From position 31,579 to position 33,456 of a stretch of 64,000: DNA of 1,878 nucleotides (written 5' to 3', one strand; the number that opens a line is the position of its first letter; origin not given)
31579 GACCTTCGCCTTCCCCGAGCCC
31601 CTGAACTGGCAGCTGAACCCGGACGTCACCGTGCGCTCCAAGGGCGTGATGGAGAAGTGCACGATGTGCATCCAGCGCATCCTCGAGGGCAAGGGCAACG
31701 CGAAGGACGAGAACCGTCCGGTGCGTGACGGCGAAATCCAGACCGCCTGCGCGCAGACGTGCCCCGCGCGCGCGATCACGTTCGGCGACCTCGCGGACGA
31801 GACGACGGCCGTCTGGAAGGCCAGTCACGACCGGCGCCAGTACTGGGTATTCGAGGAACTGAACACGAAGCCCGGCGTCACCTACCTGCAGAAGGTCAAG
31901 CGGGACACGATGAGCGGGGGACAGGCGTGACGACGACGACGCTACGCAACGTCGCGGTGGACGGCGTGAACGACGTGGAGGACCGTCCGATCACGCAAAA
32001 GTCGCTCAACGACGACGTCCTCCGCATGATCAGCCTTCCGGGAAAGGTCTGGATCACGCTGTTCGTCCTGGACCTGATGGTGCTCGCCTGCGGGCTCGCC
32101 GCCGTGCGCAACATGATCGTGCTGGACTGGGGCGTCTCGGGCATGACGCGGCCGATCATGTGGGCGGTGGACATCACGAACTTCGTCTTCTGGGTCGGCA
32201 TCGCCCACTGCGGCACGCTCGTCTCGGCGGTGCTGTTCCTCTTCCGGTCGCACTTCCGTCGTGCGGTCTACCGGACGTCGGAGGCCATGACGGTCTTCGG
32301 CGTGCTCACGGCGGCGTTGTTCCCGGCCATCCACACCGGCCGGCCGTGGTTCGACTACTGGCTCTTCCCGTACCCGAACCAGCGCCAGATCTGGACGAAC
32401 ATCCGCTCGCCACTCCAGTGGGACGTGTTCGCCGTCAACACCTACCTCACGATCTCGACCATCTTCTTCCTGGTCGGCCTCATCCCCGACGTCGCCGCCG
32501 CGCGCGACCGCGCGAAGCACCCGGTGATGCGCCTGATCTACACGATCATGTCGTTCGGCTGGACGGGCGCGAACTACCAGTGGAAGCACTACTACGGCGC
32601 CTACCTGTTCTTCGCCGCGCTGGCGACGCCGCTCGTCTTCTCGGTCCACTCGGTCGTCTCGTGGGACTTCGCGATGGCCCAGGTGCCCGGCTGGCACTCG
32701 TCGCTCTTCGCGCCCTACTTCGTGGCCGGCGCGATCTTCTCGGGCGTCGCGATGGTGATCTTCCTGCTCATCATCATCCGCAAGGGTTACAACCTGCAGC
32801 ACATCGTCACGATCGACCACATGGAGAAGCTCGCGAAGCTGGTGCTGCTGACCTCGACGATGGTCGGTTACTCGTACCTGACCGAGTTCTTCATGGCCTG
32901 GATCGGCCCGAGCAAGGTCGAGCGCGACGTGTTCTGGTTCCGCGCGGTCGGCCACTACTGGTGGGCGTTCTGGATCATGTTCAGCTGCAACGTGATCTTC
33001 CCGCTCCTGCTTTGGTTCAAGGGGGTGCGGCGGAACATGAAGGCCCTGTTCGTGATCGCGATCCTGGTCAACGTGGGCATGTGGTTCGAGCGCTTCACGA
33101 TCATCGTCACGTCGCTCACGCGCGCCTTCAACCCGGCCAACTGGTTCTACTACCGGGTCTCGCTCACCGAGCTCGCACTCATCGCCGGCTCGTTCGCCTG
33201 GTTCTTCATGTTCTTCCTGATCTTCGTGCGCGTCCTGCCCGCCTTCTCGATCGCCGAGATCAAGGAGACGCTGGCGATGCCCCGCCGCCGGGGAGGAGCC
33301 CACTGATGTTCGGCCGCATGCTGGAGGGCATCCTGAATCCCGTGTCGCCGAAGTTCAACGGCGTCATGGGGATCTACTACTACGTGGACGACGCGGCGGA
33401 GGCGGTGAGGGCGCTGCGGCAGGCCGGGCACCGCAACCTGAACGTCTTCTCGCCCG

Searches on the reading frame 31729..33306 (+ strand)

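Call 42: search_protein_families(library=pfam, proteins=[window:31729-33306:+], max_evalue=0.001)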
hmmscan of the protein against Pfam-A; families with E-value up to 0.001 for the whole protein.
window:31729-33306:+ (525 aa): 1 family
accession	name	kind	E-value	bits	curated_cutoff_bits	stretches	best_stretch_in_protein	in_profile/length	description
PF03916.19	NrfD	-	2.5e-22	80.3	25.8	1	136-463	2-309/313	Polysulphide reductase, NrfD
